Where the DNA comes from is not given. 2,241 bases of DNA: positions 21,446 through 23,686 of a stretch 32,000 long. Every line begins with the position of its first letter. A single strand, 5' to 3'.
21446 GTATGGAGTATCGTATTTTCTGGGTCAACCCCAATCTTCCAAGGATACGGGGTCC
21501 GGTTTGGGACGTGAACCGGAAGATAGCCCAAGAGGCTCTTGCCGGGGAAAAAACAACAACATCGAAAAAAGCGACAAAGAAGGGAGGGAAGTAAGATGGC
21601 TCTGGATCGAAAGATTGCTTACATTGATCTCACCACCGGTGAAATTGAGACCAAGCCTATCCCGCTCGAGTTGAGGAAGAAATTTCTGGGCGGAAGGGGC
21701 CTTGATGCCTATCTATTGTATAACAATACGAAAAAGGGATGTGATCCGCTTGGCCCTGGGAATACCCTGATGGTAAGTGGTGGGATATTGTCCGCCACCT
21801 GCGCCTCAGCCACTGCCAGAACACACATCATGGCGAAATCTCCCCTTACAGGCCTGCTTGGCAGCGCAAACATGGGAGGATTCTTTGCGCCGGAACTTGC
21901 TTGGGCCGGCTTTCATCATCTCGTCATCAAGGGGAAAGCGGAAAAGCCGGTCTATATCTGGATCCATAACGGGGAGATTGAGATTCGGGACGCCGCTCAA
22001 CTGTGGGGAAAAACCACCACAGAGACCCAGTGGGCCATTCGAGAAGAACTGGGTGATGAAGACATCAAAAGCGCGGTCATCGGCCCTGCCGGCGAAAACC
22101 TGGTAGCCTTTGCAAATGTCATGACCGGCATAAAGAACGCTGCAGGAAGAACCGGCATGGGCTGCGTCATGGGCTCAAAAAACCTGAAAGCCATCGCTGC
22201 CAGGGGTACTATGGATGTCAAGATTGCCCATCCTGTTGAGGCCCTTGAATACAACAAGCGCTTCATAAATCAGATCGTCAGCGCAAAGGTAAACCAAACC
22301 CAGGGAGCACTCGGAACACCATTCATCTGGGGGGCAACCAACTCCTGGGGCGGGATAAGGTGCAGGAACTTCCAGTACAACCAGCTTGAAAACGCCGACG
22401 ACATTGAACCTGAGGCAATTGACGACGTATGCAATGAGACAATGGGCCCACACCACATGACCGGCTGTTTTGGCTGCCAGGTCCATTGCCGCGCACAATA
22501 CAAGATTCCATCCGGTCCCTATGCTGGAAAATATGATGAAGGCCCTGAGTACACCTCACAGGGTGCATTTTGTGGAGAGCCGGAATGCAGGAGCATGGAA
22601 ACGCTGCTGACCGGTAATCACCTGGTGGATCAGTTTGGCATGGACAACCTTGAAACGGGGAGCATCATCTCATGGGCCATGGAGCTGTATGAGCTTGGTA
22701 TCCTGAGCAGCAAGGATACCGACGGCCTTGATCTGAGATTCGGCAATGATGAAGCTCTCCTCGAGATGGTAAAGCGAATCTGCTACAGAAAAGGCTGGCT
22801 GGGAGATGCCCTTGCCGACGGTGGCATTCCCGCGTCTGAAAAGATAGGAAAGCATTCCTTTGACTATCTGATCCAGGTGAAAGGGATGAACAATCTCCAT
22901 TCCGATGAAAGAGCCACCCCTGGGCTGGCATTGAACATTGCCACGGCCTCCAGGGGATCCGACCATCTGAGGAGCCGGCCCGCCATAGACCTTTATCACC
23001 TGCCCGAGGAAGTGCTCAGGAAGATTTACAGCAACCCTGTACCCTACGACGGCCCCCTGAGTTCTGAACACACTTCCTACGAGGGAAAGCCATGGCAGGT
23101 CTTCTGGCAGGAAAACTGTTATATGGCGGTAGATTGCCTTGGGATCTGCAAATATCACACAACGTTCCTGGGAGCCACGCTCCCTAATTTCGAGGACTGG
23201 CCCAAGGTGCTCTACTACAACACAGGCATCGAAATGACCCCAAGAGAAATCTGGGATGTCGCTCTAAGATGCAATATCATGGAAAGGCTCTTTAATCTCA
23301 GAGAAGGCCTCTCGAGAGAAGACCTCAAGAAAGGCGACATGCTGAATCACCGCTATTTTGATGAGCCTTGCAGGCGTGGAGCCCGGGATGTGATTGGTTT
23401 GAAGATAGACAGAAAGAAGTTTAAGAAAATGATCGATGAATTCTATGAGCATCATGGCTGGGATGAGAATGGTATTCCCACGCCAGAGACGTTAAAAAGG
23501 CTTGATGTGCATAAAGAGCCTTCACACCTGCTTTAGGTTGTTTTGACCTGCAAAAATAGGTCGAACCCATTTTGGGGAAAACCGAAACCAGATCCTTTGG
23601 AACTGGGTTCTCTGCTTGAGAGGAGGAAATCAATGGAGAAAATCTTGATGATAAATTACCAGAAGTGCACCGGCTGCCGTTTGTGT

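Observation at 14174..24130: MetFV plus two HdrA-like flavoproteins, an HdrC-like protein, an AOR-family enzyme and a polyferredoxin, with no HdrB or MvhD: candidate new bifurcating or BamB-like module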

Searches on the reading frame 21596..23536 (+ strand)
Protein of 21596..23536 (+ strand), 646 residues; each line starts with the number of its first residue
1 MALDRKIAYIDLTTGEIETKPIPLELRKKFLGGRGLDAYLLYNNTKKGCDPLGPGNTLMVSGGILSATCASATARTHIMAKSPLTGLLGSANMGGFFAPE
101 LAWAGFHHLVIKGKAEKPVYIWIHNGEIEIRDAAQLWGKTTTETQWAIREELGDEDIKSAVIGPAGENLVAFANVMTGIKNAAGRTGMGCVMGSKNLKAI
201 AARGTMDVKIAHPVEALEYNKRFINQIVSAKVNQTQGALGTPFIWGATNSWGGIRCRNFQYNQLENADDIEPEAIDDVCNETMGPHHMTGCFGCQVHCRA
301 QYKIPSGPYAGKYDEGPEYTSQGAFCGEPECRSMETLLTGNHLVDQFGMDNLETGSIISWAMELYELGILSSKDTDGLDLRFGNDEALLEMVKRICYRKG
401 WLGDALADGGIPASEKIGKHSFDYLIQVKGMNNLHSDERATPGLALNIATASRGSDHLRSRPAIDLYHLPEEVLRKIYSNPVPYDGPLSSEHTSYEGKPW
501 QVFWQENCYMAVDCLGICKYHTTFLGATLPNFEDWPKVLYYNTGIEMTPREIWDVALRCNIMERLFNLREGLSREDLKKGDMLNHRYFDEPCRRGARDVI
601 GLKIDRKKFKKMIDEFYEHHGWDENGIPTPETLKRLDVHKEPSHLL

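Call 4: search_protein_families(library=pfam, proteins=[window:21596-23536:+], max_evalue=0.01)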
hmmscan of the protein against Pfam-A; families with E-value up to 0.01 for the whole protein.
window:21596-23536:+ (646 aa): 2 families
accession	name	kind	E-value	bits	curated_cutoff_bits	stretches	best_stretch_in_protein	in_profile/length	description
PF01314.23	AFOR_C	-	3.9e-100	336.1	27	1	219-637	2-384/385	Aldehyde ferredoxin oxidoreductase, domains 2 & 3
PF02730.20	AFOR_N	-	3.3e-76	255.9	29.8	1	6-205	2-199/199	Aldehyde ferredoxin oxidoreductase, N-terminal domain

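Call 7: search_protein_families(library=ncbifam, proteins=[window:21596-23536:+], max_evalue=0.001)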
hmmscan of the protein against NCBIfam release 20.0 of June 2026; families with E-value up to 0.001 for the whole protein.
window:21596-23536:+ (646 aa): 2 families
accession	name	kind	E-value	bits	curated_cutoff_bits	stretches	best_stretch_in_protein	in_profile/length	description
NF007354.0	PRK09849.1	equivalog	7.9e-63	213.1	868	2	6-305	11-324/703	aldehyde ferredoxin oxidoreductase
NF040818.1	GAPOR_Arch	equivalog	1.3e-07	30.3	1300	1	47-129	43-124/654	glyceraldehyde-3-phosphate:ferredoxin oxidoreductase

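Call 8: search_solved_structures(query=window:21596-23536:+, max_evalue=0.00001, show_alignments=2)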
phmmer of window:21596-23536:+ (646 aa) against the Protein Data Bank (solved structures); distinct sequences matched with E-value up to 0.00001: 9.
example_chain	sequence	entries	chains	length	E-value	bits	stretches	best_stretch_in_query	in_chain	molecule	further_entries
1aor_A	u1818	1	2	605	6.4e-92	312.4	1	9-637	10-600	ALDEHYDE FERREDOXIN OXIDOREDUCTASE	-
9mqx_D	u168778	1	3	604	5.1e-91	309.4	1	6-637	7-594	Aldehyde:ferredoxin oxidoreductase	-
8c0z_A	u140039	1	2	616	2.4e-77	264.2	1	2-637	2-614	Aldehyde:ferredoxin oxidoreductase,tungsten-containing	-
1b25_A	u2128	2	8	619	2.8e-75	257.4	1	7-638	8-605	PROTEIN (FORMALDEHYDE FERREDOXIN OXIDOREDUCTASE) | FORMALDEHYDE FERREDOXIN OXIDOREDUCTASE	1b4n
9g7j_A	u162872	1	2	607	4.8e-69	236.8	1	4-638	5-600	Aldehyde ferredoxin oxidoreductase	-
4z3w_A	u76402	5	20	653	1.6e-62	215.2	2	8-425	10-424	Benzoyl-CoA reductase, putative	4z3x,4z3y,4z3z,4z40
6x6u_A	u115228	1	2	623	7.9e-59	203.1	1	4-459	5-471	Formaldehyde:ferredoxin oxidoreductase wor5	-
6x1o_A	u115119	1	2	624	7.9e-59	203.1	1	4-459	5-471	Formaldehyde:ferredoxin oxidoreductase wor5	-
9q1t_A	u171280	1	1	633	6e-56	193.5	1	6-634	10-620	Tungsten-dependent aldehyde oxidoreductase WOR83 from Haloferax volcanii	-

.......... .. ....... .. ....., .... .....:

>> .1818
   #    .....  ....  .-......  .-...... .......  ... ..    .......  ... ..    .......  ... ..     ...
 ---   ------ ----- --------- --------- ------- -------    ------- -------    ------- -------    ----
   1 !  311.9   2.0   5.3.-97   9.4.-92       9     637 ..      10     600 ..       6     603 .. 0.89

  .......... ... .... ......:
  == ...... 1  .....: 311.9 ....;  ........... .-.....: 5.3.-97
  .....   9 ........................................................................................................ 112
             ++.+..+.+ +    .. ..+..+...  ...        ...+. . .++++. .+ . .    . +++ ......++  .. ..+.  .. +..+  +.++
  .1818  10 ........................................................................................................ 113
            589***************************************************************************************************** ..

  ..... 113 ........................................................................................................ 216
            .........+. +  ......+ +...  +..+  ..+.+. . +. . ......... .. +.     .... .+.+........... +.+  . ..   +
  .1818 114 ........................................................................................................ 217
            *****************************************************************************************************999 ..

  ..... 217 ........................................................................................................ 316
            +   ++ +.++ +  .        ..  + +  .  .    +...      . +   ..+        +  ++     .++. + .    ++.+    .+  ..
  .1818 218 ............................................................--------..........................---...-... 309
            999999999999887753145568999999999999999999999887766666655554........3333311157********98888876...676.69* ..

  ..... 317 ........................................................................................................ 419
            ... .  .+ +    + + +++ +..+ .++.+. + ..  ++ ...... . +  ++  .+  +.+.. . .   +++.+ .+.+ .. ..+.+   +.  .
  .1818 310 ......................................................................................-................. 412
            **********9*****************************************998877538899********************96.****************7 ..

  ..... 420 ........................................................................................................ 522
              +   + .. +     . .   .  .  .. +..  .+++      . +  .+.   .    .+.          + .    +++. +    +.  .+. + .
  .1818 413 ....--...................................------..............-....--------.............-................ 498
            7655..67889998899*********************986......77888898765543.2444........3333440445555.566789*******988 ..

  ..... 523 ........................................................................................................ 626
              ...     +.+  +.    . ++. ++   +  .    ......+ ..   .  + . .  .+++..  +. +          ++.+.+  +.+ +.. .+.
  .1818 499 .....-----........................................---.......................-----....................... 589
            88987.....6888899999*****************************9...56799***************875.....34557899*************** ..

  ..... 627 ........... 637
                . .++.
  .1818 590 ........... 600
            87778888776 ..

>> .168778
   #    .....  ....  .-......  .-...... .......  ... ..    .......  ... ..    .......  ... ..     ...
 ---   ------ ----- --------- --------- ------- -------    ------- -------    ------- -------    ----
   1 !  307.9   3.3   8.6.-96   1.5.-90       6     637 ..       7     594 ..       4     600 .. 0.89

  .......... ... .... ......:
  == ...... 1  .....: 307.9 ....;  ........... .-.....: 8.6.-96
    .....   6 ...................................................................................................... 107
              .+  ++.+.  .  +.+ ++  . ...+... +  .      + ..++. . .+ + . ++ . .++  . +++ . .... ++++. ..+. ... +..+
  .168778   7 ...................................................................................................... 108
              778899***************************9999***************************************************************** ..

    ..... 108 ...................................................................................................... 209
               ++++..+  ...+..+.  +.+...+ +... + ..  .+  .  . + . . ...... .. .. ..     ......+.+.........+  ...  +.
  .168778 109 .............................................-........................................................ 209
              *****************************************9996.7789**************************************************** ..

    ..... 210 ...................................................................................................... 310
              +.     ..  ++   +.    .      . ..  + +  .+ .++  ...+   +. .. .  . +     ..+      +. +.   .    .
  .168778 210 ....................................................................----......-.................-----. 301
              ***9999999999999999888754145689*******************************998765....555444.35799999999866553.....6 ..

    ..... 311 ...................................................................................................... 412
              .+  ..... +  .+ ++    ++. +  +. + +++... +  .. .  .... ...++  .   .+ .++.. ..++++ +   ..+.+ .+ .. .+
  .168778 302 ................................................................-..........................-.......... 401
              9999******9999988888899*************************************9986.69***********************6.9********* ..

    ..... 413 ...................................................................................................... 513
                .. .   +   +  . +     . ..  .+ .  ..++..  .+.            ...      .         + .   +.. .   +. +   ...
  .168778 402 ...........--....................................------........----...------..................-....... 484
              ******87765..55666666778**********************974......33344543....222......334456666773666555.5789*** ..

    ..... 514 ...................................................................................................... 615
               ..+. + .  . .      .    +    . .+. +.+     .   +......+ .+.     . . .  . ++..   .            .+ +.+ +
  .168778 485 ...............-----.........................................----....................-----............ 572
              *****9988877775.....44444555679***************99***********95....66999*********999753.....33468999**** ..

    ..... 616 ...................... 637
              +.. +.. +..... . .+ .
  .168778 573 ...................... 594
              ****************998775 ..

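Call 11: find_encoding_contigs(protein=window:21596-23536:+, flank=10000, max_places=4)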
Protein window:21596-23536:+ (646 aa): 7 contigs read that carry it; 4 places shown.
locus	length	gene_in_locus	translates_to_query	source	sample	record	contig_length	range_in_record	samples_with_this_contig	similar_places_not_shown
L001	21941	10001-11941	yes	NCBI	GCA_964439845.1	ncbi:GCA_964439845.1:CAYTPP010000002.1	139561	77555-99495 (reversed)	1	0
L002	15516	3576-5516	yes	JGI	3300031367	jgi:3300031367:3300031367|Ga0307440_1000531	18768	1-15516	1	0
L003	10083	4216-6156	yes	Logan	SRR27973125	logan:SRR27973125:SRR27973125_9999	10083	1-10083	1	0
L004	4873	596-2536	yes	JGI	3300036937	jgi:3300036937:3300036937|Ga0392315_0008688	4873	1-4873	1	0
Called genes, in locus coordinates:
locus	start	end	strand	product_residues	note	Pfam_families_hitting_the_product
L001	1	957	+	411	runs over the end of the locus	PF06792:UPF0261, PF23189:UPF0261_C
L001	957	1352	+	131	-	PF21758:LpdD_chaperone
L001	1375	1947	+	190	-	PF02441:Flavoprotein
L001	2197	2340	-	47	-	-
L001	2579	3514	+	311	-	PF02219:MTHFR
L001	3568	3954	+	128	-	PF00037:Fer4 (weak), PF12837:Fer4_6 (faint), PF13237:Fer4_10 (weak), PF14697:Fer4_21 (faint), PF12838:Fer4_7, PF13187:Fer4_9, PF13484:Fer4_16 (faint), PF00037:Fer4 (weak)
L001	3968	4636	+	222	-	PF12225:DUF5981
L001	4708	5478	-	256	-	PF09339:HTH_IclR, PF01614:IclR_C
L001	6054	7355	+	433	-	PF00890:FAD_binding_2 (weak), PF07992:Pyr_redox_2 (weak), PF12831:FAD_oxidored, PF13450:NAD_binding_8 (weak), PF12838:Fer4_7 (faint), PF25160:LdpA_Fe-S-bd (faint), PF00037:Fer4 (weak)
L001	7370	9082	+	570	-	PF03486:HI0933_like (faint), PF07992:Pyr_redox_2 (weak), PF12831:FAD_oxidored (weak), PF13450:NAD_binding_8, PF00037:Fer4 (weak), PF12838:Fer4_7, PF13187:Fer4_9 (weak), PF13237:Fer4_10 (weak), +4 more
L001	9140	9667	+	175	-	PF13187:Fer4_9 (faint), PF13237:Fer4_10 (weak), PF12838:Fer4_7 (weak), PF13183:Fer4_8, PF13534:Fer4_17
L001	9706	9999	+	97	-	-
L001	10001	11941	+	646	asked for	PF02730:AFOR_N, PF01314:AFOR_C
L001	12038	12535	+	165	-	PF13247:Fer4_11, PF12838:Fer4_7, PF13187:Fer4_9 (weak), PF14697:Fer4_21 (weak), PF25160:LdpA_Fe-S-bd, PF12837:Fer4_6, PF13237:Fer4_10, PF00037:Fer4, +5 more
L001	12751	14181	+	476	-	PF06277:EutA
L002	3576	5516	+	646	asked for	PF02730:AFOR_N, PF01314:AFOR_C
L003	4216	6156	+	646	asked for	PF02730:AFOR_N, PF01314:AFOR_C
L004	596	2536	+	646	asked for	PF02730:AFOR_N, PF01314:AFOR_C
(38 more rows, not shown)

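Call 12: find_homologous_proteins(query=window:21596-23536:+, max_evalue=1e-20)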
Query window:21596-23536:+ (646 aa): 7999 proteins with E <= 1e-20 among 8000 candidates; the best 120 are listed.
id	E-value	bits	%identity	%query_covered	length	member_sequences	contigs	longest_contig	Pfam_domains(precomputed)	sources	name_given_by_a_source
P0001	0.0e+0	1388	89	100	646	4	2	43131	PF02730.21,PF01314.24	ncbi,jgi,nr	ncbi:MAG: aldehyde ferredoxin oxidoreductase family protein [Deltaproteobacteria bacterium]|nr:aldeh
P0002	0.0e+0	1387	89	100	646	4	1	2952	PF02730.21,PF01314.24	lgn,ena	-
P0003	0.0e+0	1373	87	100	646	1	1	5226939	PF02730.21,PF01314.24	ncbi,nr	ncbi:MAG: aldehyde ferredoxin oxidoreductase family protein [Deltaproteobacteria bacterium]|nr:aldeh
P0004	0.0e+0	1368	87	100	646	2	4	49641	PF02730.21,PF01314.24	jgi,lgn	jgi:aldehyde:ferredoxin oxidoreductase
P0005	0.0e+0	1366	87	100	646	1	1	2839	PF02730.21,PF01314.24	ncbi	-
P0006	0.0e+0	1365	87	100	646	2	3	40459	PF02730.21,PF01314.24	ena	-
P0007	0.0e+0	1364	87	100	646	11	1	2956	PF02730.21,PF01314.24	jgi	-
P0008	0.0e+0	1363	87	100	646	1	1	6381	PF02730.21,PF01314.24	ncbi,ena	-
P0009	0.0e+0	1360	87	100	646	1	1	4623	PF02730.21,PF01314.24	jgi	-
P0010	0.0e+0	1360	87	100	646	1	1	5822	PF02730.21,PF01314.24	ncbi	-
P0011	0.0e+0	1359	86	100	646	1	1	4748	PF02730.21,PF01314.24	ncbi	ncbi:aldehyde ferredoxin oxidoreductase family protein [Thermodesulfobacteriota bacterium]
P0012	0.0e+0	1356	87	100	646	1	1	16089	PF02730.21,PF01314.24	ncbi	-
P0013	0.0e+0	1356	86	100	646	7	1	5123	PF02730.21,PF01314.24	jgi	-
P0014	0.0e+0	1355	86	100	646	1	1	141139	PF02730.21,PF01314.24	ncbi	ncbi:MAG: aldehyde ferredoxin oxidoreductase family protein [Thermodesulfobacteriota bacterium]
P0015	0.0e+0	1355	86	100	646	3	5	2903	PF02730.21,PF01314.24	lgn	-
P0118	0.0e+0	1333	84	100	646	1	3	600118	PF02730.21,PF01314.24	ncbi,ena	-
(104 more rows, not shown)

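Call 13: find_encoding_contigs(protein=P0003, flank=10000, max_places=2)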
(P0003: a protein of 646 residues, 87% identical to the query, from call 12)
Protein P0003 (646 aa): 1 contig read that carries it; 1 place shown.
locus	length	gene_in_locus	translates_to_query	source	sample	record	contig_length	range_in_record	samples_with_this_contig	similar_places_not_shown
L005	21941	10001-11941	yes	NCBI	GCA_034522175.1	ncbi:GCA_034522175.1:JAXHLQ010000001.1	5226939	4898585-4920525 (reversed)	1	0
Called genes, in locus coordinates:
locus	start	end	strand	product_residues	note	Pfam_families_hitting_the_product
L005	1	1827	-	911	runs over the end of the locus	PF00690:Cation_ATPase_N, PF00122:E1-E2_ATPase, PF00702:Hydrolase, PF13246:Cation_ATPase, PF00689:Cation_ATPase_C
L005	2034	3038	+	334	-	PF00389:2-Hacid_dh, PF02826:2-Hacid_dh_C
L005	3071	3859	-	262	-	PF09339:HTH_IclR, PF01614:IclR_C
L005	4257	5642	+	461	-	PF01134:GIDA (weak), PF07992:Pyr_redox_2 (weak), PF12831:FAD_oxidored, PF13450:NAD_binding_8 (weak), PF12797:Fer4_2 (weak), PF14691:Fer4_20, PF07992:Pyr_redox_2, PF13450:NAD_binding_8, +10 more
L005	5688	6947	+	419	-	PF07992:Pyr_redox_2 (faint)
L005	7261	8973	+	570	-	PF07992:Pyr_redox_2 (weak), PF01266:DAO (weak), PF13450:NAD_binding_8, PF25160:LdpA_Fe-S-bd (weak), PF00037:Fer4, PF12837:Fer4_6 (weak), PF12838:Fer4_7, PF13237:Fer4_10, +4 more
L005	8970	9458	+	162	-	PF13187:Fer4_9 (faint), PF13237:Fer4_10 (weak), PF12838:Fer4_7 (weak), PF13183:Fer4_8, PF13534:Fer4_17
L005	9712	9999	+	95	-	-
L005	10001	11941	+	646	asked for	PF02730:AFOR_N, PF01314:AFOR_C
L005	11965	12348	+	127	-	PF13247:Fer4_11, PF13237:Fer4_10 (weak), PF14697:Fer4_21 (weak), PF12838:Fer4_7, PF13187:Fer4_9 (weak), PF25160:LdpA_Fe-S-bd, PF00037:Fer4, PF12837:Fer4_6, +5 more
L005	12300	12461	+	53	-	-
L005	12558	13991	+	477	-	PF06277:EutA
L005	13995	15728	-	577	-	PF01039:Carboxyl_trans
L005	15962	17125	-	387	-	PF02771:Acyl-CoA_dh_N, PF02770:Acyl-CoA_dh_M, PF00441:Acyl-CoA_dh_1, PF08028:Acyl-CoA_dh_2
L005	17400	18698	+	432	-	-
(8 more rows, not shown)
